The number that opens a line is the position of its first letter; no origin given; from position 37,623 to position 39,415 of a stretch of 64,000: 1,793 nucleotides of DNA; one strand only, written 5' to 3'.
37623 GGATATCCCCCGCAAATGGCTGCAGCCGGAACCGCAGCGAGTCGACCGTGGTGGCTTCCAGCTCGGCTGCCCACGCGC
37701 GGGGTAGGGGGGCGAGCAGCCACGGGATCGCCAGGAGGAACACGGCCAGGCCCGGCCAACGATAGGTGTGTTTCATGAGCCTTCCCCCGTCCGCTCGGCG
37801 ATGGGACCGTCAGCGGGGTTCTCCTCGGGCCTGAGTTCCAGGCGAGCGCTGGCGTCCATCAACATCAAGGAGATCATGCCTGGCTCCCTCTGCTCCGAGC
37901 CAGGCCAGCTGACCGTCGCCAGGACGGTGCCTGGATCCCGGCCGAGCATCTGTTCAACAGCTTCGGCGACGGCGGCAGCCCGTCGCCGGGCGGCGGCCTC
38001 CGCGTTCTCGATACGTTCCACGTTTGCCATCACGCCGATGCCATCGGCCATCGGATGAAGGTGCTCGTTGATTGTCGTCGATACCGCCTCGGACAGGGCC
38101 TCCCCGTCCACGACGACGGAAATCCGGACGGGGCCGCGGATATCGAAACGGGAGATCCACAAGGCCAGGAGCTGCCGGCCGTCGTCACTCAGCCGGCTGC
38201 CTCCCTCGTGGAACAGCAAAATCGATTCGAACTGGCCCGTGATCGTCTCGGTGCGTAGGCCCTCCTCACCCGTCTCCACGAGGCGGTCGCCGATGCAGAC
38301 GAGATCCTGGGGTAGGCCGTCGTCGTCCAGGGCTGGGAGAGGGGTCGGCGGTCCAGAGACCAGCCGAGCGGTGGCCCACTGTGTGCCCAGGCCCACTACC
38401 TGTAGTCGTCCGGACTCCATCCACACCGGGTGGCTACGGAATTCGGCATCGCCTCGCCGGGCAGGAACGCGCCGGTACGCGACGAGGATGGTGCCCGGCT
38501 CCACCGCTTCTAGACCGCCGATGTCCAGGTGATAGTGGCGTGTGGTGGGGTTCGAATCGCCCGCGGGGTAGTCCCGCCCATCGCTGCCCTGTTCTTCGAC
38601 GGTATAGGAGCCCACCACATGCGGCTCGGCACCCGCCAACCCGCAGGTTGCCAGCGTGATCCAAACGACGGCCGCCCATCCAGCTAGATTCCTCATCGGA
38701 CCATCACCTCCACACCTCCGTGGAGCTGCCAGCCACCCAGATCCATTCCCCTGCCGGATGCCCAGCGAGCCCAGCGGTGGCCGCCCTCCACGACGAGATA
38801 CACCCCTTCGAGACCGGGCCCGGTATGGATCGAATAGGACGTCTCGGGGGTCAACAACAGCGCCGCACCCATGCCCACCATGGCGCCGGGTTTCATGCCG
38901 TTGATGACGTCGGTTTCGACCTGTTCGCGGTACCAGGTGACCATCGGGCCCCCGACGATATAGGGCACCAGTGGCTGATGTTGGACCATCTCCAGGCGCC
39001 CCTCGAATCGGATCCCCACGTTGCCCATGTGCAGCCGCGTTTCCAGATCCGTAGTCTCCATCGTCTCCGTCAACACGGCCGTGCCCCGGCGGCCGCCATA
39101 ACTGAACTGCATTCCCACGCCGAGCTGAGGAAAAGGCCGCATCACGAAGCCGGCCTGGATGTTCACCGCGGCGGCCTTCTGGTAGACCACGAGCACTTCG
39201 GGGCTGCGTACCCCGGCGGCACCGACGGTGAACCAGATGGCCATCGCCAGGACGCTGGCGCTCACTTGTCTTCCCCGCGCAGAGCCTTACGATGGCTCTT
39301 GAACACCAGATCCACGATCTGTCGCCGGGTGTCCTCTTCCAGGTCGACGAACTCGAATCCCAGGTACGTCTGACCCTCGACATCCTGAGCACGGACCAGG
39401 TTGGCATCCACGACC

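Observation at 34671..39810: Six-gene c-di-GMP / envelope module joined to the 3' end of the flagellar regulon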

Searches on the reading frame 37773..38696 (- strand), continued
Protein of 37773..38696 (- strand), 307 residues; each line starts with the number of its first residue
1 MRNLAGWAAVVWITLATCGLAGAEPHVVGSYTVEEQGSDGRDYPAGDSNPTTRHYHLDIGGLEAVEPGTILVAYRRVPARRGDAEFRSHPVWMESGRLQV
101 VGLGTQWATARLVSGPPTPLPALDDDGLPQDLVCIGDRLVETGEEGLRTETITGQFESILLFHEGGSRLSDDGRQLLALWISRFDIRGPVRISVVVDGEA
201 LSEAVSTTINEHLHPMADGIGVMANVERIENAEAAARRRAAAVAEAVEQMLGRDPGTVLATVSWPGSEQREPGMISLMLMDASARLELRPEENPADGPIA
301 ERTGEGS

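Call 50: predict_structure(alignment_id=A4)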
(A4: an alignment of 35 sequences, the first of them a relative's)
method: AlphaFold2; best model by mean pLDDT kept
length: 307 residues; sequences in the alignment: 35
mean_pLDDT: 79.3   pTM: 0.53
mean pLDDT of the five models: 79.3, 78.9, 77.5, 76.1, 75.9
residues with pLDDT >= 90: 124; 70-90: 94; 50-70: 68; < 50: 21
segments of 3 or more residues with pLDDT < 50: 202-205, 225-228, 300-307
pLDDT, mean of each block of 10 residues (from residue 1): 86 84 87 68 63 90 92 86 71 93 92 91 73 93 73 92 93 97 89 77 51 53 52 87 96 88 73 88 74 54 42
secondary structure, 60 per line:
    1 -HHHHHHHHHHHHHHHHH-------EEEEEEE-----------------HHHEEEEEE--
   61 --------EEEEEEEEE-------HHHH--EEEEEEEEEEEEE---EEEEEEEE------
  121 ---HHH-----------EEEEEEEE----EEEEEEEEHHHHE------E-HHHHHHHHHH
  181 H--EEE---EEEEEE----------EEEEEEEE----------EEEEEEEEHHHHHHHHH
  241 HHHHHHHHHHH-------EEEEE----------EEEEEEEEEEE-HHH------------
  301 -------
elements in order: H2-18 E26-32 E53-58 E69-77 H85-88 E91-103 E107-114 E138-145 E150-157 H158-161 H171-181 E184-186 E190-195 E206-213 E224-231 H232-251 E259-263 E274-284

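Call 53: fold_search(model_id=the predicted structure, library=pdb)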
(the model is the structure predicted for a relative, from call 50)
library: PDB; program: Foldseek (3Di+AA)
matches with E <= 10: 924; with E <= 0.001: 2
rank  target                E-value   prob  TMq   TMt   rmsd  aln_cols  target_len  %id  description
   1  6aeo_A                5.1e-04  1.00  0.24  0.15  10.5       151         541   12  TssL periplasmic domain (released 2019-06-12)
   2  4rha_A                6.5e-04  1.00  0.25  0.54   9.7       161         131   14  Structure of the C-terminal domain of outer-membrane protein OmpA from Salmonella enterica subsp. enterica serovar Typ (released 2014-10-29)
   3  4rha_B                1.5e-03  1.00  0.23  0.52  10.0       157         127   15  Structure of the C-terminal domain of outer-membrane protein OmpA from Salmonella enterica subsp. enterica serovar Typ (released 2014-10-29)
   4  6aeo_B                1.7e-03  1.00  0.25  0.15   5.8       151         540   13  TssL periplasmic domain (released 2019-06-12)
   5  5u1h_A                2.0e-03  1.00  0.24  0.51   4.9       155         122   12  Crystal structure of the C-terminal peptidoglycan binding domain of OprF (PA1777) from Pseudomonas aeruginosa (released 2017-01-11)
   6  3khn_A                2.1e-03  1.00  0.25  0.44   7.3       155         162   15  Crystal structure of putative MotB like protein DVU_2228 from Desulfovibrio vulgaris. (released 2009-12-01)
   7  4erh_B                3.8e-03  1.00  0.26  0.58   9.4       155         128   13  The crystal structure of OmpA domain of OmpA from Salmonella enterica subsp. enterica serovar Typhimurium str. 14028S (released 2012-05-02)
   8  1fx0_B                4.1e-03  1.00  0.18  0.12   5.1        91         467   13  Crystal structure of the chloroplast F1-ATPase from spinach (released 2001-09-25)
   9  3td3_H                5.2e-03  0.99  0.23  0.49   6.7       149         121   13  Crystal structure of OmpA-like domain from Acinetobacter baumannii in complex with glycine (released 2011-10-26)
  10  8g0a_B                6.7e-03  0.98  0.17  0.11  11.9       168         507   11  Cryo-EM structure of SQ31f-bound Mycobacterium smegmatis ATP synthase rotational state 3 (released 2023-02-15)
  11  3td3_D                7.1e-03  0.99  0.23  0.49   6.7       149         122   12  Crystal structure of OmpA-like domain from Acinetobacter baumannii in complex with glycine (released 2011-10-26)
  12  9bra_2                7.1e-03  0.89  0.17  0.09  15.1       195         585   13  Intact V-ATPase State 2 and synaptophysin complex in mouse brain isolated synaptic vesicles (released 2024-06-19)
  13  9ljl_B                7.5e-03  1.00  0.27  0.49   7.4       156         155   10  Structure of the periplasmic domain of MotS from Bacillus subtilis in 300 mM NaCl (released 2025-02-26)
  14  9brr_0                8.5e-03  0.90  0.18  0.10  15.3       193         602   13  Intact V-ATPase State 3 in synaptophysin knock-out isolated synaptic vesicles (released 2024-06-19)
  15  9avj_E                9.0e-03  0.98  0.17  0.12  11.1       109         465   14  PS3 F1 ATPase Wild type (released 2024-10-30)
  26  3jc8_Ta               1.6e-02  0.99  0.18  0.31   5.4        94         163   20  Architectural model of the type IVa pilus machine in a piliated state (released 2016-03-16)
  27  4erh_A                1.6e-02  0.98  0.24  0.51   7.5       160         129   12  The crystal structure of OmpA domain of OmpA from Salmonella enterica subsp. enterica serovar Typhimurium str. 14028S (released 2012-05-02)
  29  3wpw_A                1.8e-02  1.00  0.27  0.52   5.6       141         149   16  Structure of PomBc5, a periplasmic fragment of PomB from Vibrio (released 2014-09-10)
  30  3s06_B                1.8e-02  1.00  0.26  0.50   5.2       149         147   13  The crystal structure of the periplasmic domain of Helicobacter pylori MotB (residues 97-256, P3121). (released 2012-03-14)
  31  3w1e                  1.8e-02  1.00  0.20  0.18   5.8       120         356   15  Structure of FlgT, a flagellar basal body component protein (released 2013-04-03)
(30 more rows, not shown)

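Call 54: search_protein_families(library=ncbifam, proteins=[L013:12501-13730:+, L013:13727-15088:+, L011:14400-15854:+, L012:12677-14008:+, L013:9295-9984:+, L011:9321-9986:+, L013:15101-15460:+, L013:15609-16670:+, L001:13723-15345:+, L013:8272-8643:+], max_evalue=0.01)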
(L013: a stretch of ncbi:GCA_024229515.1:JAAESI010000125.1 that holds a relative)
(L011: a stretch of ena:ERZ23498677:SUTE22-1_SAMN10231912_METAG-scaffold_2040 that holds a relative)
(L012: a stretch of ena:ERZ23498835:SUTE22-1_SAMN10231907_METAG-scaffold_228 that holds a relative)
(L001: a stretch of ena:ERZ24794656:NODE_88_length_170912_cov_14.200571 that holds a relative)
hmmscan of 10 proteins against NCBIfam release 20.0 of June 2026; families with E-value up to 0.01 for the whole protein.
L013:12501-13730:+ (409 aa): 1 family
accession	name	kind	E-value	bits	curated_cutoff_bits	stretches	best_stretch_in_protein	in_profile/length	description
TIGR03901.2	MYXO-CTERM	domain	0.0022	18.3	20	1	375-407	1-33/34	MYXO-CTERM sorting domain-containing protein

L013:13727-15088:+ (453 aa): 34 families (the best 25 are shown)
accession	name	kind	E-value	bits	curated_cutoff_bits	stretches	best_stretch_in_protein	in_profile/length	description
NF053611.1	YiaD_Gzip_OmpA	equivalog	5.9e-25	88.2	175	1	345-446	99-204/206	YiaD family glycine zipper/OmpA-like lipoprotein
NF053612.1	anchor_PA1041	equivalog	2.9e-23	83.1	250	1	348-446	131-233/236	PA1041 family peptidoglycan-binding anchor lipoprotein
NF033763.1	exchanger_TraB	exception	4.4e-21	74.5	700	2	346-448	390-497/522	outer membrane exchange protein TraB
NF053585.1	OMP_LP_YfiB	equivalog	1.2e-20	74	128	1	346-447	54-159/163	outer membrane lipoprotein YfiB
NF053613.1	OMP_toxin_LptF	equivalog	5.3e-18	65.6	400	1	349-446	142-243/256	lipotoxin F family OmpA-related lipoprotein LptF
TIGR02802.1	Pal_lipo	equivalog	1.5e-17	63.6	125.35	1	350-447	2-103/104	peptidoglycan-associated lipoprotein Pal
NF008071.1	PRK10808.1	equivalog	3e-17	63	277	1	345-443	228-327/358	porin OmpA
NF052230.1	T9SS_PorE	exception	3.8e-17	61.8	600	1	349-433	516-599/648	PorE family type IX secretion system protein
NF045787.1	OmpABordt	equivalog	1.3e-16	60.9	200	1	347-450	84-191/194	outer membrane protein OmpA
TIGR03350.1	type_VI_ompA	equivalog_domain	1.3e-13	51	139.8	1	345-445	27-134/137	type VI secretion system protein TssL, long form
NF053607.1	CHU_0125_OmpA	equivalog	1.5e-13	50.2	620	1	382-446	564-634/639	CHU_0125 family OmpA-like outer membrane integrity protein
NF007804.1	PRK10510.1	equivalog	1.7e-13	50.5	307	1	348-446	112-214/219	OmpA family lipoprotein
NF038224.1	OmpA_like_CmpA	equivalog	2.5e-11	43.6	300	1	351-448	113-214/233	C-OmpA-like family protein CmpA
NF006541.1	PRK09038.1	equivalog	5.2e-11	42.7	283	1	345-447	138-247/253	flagellar motor protein MotD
NF047726.1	AutTranAdhPGAsTpgA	equivalog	7e-11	41.8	350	1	347-430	153-238/268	trimeric autotransporter adhesin/peptidogylcan-associated protein TpgA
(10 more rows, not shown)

L011:14400-15854:+ (484 aa): 32 families (the best 25 are shown)
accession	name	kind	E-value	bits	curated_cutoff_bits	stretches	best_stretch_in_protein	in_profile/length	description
NF033763.1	exchanger_TraB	exception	1.1e-22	79.8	700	2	349-456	392-504/522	outer membrane exchange protein TraB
NF053611.1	YiaD_Gzip_OmpA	equivalog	1.3e-20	74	175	1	347-449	100-206/206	YiaD family glycine zipper/OmpA-like lipoprotein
NF053607.1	CHU_0125_OmpA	equivalog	1.3e-20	73.5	620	1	350-451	532-638/639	CHU_0125 family OmpA-like outer membrane integrity protein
NF053612.1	anchor_PA1041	equivalog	3.1e-20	73.1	250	1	313-448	90-234/236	PA1041 family peptidoglycan-binding anchor lipoprotein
NF052230.1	T9SS_PorE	exception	1.3e-19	70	600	1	350-433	516-598/648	PorE family type IX secretion system protein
NF053613.1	OMP_toxin_LptF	equivalog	1.6e-15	57.4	400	1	350-449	142-245/256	lipotoxin F family OmpA-related lipoprotein LptF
NF008071.1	PRK10808.1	equivalog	3.5e-15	56.2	277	1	343-435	225-318/358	porin OmpA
NF053585.1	OMP_LP_YfiB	equivalog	8.1e-15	55.1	128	1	348-447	55-153/163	outer membrane lipoprotein YfiB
TIGR02802.1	Pal_lipo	equivalog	6.4e-14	51.9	125.35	1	351-441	2-91/104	peptidoglycan-associated lipoprotein Pal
NF045787.1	OmpABordt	equivalog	4.1e-12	46.2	200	1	349-451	85-186/194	outer membrane protein OmpA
TIGR03789.1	pdsO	hypoth_equivalog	1.2e-11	44.7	152.2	1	352-440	142-229/243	sortase-associated OmpA-like protein PdsO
NF008067.1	PRK10802.1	equivalog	5.9e-10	39.3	261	1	351-441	69-158/171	peptidoglycan-associated lipoprotein Pal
NF006543.0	PRK09039.1-2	equivalog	1.2e-08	35.2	305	1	347-449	230-347/350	peptidoglycan -binding protein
NF007804.1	PRK10510.1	equivalog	1.7e-08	34.1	307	1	350-437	113-199/219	OmpA family lipoprotein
NF006545.0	PRK09039.1-4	equivalog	2.1e-08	34.2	372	1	340-449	215-339/342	peptidoglycan -binding protein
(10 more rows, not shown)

L012:12677-14008:+ (443 aa): 0 families

L013:9295-9984:+ (229 aa): 1 family
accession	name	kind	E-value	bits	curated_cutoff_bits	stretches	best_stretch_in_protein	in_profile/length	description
NF040596.1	MXAN_2562_fam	subfamily_domain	7.8e-16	58.3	100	1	55-227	23-206/208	MXAN_2562 family outer membrane beta-barrel protein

L011:9321-9986:+ (221 aa): 1 family
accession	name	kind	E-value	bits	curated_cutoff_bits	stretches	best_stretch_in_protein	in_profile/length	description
NF040596.1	MXAN_2562_fam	subfamily_domain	2.3e-10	40.5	100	1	71-219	50-206/208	MXAN_2562 family outer membrane beta-barrel protein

L013:15101-15460:+ (119 aa): 1 family
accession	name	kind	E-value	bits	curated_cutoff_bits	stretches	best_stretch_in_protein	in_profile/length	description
TIGR02266.1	gmx_TIGR02266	paralog_domain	3.6e-23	81.5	68.7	1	11-107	1-96/96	TIGR02266 family protein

L013:15609-16670:+ (353 aa): 3 families
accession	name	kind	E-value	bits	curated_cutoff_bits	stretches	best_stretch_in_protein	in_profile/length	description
NF008399.0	PRK11198.1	equivalog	7.6e-11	42.6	134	1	9-75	79-145/149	peptidoglycan-binding protein LysM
NF033163.1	lipo_LipL71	equivalog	1.9e-05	23.9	600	1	10-75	391-458/471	lipoprotein LipL71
TIGR02899.1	spore_safA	subfamily_domain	0.0031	17.4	67.85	0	30-71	1-38/44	SafA/ExsA family spore coat assembly protein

L001:13723-15345:+ (540 aa): 2 families
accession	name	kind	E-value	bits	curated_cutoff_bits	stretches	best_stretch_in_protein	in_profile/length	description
NF045524.1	MXAN_6640_HExxH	subfamily_domain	2.1e-37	129.4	140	1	132-349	16-243/290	MXAN_6640 family putative metalloprotease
TIGR03901.2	MYXO-CTERM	domain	4.8e-06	26.8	20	1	509-540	2-33/34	MYXO-CTERM sorting domain-containing protein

L013:8272-8643:+ (123 aa): 0 families

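Call 58: find_related_loci(query=A3, collection=metagenome_contigs, flank=10000)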
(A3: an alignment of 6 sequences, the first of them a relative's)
Query A3 (361 aa) in metagenome_contigs; peptide patterns used: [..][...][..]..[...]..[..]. (x = any residue, [..] = any of these).
60 stretches matched a pattern; 9 encode a relative of the query (tblastn E <= 1e-3); 9 distinct loci.
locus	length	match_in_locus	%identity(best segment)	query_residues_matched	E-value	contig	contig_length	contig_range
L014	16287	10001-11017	65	23-361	2e-127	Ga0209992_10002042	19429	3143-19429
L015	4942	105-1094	45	31-356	1e-77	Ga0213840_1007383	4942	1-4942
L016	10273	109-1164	43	5-361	1e-75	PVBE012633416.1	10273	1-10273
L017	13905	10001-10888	47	31-323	6e-73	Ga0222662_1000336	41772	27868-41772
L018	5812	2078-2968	45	29-323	1e-71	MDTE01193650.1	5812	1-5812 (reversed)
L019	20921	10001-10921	44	10-324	3e-70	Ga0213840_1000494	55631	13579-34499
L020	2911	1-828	47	50-324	1e-68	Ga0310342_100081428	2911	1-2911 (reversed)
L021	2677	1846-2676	38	8-278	3e-45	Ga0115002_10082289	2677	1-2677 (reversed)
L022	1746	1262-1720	46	44-197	2e-39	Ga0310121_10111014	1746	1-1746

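Call 68: find_encoding_contigs(protein=P0002, flank=10000, max_places=1)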
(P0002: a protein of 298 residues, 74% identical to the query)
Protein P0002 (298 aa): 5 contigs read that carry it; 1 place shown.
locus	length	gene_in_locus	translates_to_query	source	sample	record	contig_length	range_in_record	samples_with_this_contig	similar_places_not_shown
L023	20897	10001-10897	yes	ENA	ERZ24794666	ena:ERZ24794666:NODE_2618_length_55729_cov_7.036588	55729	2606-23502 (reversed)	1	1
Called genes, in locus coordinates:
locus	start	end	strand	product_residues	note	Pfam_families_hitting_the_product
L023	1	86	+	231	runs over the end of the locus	PF02107:FlgH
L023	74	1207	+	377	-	PF02119:FlgI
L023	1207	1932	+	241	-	PF01551:Peptidase_M23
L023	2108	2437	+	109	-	PF04316:FlgM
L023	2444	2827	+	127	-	-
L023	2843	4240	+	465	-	PF00460:Flg_bb_rod (faint), PF22638:FlgK_D1, PF06429:Flg_bbr_C (weak)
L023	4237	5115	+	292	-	PF00669:Flagellin_N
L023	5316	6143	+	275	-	PF00669:Flagellin_N, PF00700:Flagellin_C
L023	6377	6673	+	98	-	PF03646:FlaG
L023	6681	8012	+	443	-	PF02465:FliD_N, PF07195:FliD_C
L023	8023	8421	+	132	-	PF02561:FliS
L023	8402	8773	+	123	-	-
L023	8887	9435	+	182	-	PF07238:PilZ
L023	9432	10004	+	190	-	-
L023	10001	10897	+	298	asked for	-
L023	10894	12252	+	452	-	PF00691:OmpA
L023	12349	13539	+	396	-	PF13487:HD_5, PF01966:HD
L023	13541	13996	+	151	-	-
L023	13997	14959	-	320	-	PF08545:ACP_syn_III, PF08541:ACP_syn_III_C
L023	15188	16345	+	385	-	PF02771:Acyl-CoA_dh_N, PF02770:Acyl-CoA_dh_M, PF00441:Acyl-CoA_dh_1, PF08028:Acyl-CoA_dh_2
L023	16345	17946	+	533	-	PF01039:Carboxyl_trans, PF03255:ACCA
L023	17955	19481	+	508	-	PF00289:Biotin_carb_N, PF02222:ATP-grasp (weak), PF02786:CPSase_L_D2, PF07478:Dala_Dala_lig_C (weak), PF02785:Biotin_carb_C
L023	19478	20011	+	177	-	PF21139:BT_MCC_alpha (weak), PF25973:BSH_CzcB (faint), PF25917:BSH_RND (faint), PF00364:Biotin_lipoyl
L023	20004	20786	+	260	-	PF00378:ECH_1, PF16113:ECH_2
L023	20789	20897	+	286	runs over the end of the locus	PF05853:BKACE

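Call 85: search_protein_families(library=pfam, proteins=[L008:12466-13935:+, L008:14664-16232:+, L010:7712-8392:+, L010:9922-11490:+, L010:7532-8275:-], max_evalue=0.01)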
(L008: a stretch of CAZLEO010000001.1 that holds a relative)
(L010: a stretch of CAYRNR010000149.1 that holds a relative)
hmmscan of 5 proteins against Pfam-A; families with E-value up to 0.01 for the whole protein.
L008:12466-13935:+ (489 aa): 0 families

L008:14664-16232:+ (522 aa): 0 families

L010:7712-8392:+ (226 aa): 0 families

L010:9922-11490:+ (522 aa): 1 family
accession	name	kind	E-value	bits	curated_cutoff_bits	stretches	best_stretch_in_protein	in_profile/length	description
PF19527.4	DUF6055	-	1.6e-12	47.5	27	1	110-435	28-366/417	Family of unknown function (DUF6055)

L010:7532-8275:- (247 aa): 0 families

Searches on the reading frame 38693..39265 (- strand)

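Call 4: search_protein_families(library=pfam, proteins=[window:38693-39265:-], max_evalue=1)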
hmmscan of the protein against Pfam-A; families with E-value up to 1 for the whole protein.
window:38693-39265:- (190 aa): 1 family
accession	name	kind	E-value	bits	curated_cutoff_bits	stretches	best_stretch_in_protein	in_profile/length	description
PF13568.12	OMP_b-brl_2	-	0.064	13.8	27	1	34-109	38-115/175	Outer membrane protein beta-barrel domain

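Call 5: search_protein_families(library=ncbifam, proteins=[window:38693-39265:-], max_evalue=1)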
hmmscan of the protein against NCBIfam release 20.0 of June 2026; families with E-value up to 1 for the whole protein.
window:38693-39265:- (190 aa): 1 family
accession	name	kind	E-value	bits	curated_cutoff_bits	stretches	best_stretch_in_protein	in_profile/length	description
NF040596.1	MXAN_2562_fam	subfamily_domain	9.2e-11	41.8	100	1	37-185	43-204/208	MXAN_2562 family outer membrane beta-barrel protein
